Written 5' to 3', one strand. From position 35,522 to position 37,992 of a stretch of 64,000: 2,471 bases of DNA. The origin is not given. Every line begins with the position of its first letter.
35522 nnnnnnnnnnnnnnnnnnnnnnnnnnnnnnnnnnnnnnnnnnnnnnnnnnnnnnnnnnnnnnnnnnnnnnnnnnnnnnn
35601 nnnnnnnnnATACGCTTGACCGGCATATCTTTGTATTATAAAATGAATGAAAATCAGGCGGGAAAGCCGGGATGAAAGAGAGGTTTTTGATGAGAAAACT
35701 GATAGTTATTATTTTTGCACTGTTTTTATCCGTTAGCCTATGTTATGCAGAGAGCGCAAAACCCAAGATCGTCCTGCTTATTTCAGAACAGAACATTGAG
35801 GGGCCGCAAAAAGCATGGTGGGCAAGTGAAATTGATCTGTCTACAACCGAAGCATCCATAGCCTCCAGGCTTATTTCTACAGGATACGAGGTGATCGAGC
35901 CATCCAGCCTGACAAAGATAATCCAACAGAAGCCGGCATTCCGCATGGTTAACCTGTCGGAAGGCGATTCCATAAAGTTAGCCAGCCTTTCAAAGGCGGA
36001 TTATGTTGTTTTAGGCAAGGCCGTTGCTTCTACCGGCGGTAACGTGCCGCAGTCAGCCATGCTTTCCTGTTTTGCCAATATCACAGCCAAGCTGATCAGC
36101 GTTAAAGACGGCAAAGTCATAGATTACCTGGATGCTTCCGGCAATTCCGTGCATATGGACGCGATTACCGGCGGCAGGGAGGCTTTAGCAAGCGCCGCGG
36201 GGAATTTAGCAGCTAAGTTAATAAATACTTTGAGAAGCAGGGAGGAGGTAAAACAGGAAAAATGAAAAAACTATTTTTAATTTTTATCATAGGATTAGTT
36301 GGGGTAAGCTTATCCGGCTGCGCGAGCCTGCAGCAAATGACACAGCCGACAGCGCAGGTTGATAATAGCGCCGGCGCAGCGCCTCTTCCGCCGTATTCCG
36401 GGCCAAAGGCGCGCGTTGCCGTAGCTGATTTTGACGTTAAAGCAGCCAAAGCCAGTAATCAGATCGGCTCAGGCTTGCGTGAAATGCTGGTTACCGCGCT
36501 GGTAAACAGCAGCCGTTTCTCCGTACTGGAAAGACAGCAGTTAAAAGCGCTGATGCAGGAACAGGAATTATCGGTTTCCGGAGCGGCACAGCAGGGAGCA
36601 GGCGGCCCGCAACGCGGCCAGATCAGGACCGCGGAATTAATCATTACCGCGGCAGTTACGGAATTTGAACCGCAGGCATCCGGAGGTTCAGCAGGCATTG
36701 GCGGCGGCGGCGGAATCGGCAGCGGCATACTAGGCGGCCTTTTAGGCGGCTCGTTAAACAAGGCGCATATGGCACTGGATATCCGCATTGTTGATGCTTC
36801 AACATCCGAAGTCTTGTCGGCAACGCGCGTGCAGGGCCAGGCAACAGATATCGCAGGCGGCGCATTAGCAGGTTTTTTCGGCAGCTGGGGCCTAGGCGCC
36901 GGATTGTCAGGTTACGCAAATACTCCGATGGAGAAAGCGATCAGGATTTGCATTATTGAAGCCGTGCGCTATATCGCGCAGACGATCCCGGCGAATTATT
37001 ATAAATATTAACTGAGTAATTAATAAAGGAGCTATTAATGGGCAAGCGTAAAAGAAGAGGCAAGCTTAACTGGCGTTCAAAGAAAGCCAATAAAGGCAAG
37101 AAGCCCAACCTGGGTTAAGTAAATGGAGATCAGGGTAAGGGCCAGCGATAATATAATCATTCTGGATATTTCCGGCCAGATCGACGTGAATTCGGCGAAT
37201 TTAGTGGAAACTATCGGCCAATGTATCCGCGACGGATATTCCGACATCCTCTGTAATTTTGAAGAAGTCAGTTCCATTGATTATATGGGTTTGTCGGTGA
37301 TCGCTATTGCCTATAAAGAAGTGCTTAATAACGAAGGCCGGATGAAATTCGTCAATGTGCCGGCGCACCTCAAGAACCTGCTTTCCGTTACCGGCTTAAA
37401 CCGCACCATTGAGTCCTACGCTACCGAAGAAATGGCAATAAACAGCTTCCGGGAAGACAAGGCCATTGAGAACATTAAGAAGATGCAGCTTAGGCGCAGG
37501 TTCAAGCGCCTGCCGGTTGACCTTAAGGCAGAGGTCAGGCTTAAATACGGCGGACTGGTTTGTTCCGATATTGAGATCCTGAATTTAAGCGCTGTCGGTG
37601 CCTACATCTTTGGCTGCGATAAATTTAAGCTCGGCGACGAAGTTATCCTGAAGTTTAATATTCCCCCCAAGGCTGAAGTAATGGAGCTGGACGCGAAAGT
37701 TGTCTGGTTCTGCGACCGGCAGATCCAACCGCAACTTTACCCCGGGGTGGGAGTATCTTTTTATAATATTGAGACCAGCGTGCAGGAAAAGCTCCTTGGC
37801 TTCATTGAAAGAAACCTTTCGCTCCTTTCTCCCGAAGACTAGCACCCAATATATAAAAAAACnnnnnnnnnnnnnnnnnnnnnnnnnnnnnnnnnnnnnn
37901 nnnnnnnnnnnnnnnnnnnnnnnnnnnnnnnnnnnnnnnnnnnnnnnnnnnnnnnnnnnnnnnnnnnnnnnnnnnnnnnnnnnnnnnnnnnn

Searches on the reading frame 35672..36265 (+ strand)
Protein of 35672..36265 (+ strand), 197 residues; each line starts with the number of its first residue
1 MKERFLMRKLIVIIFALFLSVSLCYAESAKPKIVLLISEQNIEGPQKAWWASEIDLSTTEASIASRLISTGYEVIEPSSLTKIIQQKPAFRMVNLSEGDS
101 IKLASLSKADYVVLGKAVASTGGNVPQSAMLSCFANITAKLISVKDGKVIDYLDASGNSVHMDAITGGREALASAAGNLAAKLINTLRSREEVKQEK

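Call 5: search_protein_families(library=pfam, proteins=[window:35672-36265:+], max_evalue=0.01)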
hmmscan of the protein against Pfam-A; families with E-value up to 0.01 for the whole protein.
window:35672-36265:+ (197 aa): 1 family
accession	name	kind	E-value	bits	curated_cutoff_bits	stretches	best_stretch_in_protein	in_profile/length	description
PF03783.19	CsgG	-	0.003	17.3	20.8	0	44-172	25-170/210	Curli production assembly/transport component CsgG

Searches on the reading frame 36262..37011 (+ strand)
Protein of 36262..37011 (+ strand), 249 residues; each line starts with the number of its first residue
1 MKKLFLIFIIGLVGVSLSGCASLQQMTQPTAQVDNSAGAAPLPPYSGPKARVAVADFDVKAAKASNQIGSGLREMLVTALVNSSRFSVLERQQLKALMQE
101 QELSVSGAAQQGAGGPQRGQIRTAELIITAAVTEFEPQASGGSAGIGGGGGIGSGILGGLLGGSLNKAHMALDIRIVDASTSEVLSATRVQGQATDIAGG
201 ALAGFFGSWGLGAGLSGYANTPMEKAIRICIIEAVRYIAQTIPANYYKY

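Call 5: search_protein_families(library=pfam, proteins=[window:36262-37011:+], max_evalue=0.01)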
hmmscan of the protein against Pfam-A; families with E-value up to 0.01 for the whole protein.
window:36262-37011:+ (249 aa): 1 family
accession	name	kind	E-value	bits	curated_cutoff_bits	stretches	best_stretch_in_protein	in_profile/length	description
PF03783.19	CsgG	-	6.1e-38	130.7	20.8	1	48-242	8-201/210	Curli production assembly/transport component CsgG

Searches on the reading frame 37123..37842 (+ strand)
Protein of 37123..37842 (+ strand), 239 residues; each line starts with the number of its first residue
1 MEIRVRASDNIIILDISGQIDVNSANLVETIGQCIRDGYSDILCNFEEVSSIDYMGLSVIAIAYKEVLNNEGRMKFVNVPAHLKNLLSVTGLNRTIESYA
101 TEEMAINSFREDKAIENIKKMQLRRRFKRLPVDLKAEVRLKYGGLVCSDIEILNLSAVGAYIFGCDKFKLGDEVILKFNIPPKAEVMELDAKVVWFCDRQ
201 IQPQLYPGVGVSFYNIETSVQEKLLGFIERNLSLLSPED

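Call 5: search_protein_families(library=pfam, proteins=[window:37123-37842:+], max_evalue=0.01)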
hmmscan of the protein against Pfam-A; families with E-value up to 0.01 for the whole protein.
window:37123-37842:+ (239 aa): 3 families
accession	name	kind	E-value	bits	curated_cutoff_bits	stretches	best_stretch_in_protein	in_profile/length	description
PF01740.26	STAS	-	3.3e-15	56.2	22.6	1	3-104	2-105/106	STAS domain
PF07238.19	PilZ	-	2.2e-12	47.6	22.5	1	124-229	2-101/102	PilZ domain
PF13466.11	STAS_2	-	1.1e-05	25.9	29.2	1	14-92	1-79/80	STAS domain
